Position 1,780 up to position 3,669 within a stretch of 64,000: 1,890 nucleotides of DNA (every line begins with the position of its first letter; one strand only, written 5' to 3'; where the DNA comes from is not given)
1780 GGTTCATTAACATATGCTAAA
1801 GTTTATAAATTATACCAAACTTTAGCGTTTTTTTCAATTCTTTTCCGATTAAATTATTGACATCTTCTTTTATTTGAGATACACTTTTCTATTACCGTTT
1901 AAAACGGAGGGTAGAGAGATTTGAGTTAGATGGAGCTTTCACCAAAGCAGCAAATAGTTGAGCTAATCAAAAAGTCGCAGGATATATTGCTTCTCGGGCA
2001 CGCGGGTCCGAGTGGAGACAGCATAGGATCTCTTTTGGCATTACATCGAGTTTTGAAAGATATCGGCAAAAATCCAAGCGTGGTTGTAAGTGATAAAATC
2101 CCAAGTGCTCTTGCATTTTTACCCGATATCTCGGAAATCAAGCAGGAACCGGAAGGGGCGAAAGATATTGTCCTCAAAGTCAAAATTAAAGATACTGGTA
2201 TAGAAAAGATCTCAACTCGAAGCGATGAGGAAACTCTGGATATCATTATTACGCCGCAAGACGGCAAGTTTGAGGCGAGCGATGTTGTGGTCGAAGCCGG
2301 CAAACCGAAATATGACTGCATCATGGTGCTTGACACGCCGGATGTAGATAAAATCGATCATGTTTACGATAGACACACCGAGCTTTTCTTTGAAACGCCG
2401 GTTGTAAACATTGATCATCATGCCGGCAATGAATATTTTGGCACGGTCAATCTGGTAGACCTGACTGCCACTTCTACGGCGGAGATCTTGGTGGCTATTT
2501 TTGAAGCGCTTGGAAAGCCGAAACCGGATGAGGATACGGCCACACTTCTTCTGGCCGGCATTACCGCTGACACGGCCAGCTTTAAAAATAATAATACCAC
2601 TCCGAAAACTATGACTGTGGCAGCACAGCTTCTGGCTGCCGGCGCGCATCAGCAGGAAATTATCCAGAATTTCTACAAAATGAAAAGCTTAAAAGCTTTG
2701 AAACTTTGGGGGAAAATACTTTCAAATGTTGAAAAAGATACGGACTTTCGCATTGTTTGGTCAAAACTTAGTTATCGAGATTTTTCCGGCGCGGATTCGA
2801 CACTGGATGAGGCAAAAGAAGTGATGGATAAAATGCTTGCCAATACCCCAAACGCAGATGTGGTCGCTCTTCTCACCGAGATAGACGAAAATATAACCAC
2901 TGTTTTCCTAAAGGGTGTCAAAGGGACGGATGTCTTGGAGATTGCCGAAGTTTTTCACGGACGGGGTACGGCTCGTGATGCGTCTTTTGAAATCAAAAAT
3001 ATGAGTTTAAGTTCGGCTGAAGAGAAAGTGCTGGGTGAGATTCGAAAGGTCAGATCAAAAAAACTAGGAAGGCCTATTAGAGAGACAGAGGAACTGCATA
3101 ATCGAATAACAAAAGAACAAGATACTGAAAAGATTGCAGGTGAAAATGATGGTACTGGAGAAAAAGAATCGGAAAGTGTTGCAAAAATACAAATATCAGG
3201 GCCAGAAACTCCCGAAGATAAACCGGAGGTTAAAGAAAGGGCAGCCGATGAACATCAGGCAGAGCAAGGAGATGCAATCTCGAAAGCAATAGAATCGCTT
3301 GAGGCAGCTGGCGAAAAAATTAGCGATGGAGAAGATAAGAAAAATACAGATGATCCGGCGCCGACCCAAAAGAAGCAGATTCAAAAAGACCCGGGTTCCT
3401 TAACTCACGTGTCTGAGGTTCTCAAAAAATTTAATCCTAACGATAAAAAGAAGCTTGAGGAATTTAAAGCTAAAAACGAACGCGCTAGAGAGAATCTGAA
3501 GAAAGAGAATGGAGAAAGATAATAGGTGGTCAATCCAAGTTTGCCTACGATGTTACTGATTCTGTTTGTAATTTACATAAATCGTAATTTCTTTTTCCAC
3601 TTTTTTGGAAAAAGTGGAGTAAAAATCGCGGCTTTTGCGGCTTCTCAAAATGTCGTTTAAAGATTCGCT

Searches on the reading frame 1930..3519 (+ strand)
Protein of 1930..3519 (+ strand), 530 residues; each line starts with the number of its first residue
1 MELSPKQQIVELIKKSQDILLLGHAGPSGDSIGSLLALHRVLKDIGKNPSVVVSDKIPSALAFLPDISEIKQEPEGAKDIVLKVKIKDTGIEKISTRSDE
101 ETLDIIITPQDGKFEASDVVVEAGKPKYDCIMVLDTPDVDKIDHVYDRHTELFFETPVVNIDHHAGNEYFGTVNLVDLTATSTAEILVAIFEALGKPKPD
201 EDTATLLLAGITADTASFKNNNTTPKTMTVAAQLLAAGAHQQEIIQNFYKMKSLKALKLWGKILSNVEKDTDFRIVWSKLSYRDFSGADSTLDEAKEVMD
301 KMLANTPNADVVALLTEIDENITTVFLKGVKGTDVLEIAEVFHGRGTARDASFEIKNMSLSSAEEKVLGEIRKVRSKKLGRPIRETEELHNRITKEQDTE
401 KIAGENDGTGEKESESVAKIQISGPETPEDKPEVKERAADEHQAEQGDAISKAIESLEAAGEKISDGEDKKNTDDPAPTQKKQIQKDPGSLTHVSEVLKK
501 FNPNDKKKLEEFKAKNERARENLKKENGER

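Call 31: search_protein_families(library=pfam, proteins=[window:1930-3519:+], max_evalue=0.00001)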
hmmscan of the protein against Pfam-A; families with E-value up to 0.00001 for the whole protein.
window:1930-3519:+ (530 aa): 1 family
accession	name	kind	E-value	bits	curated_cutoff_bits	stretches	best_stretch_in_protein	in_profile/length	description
PF01368.27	DHH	-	1.6e-12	48.2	28.1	1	19-211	2-125/125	DHH family, N-terminal domain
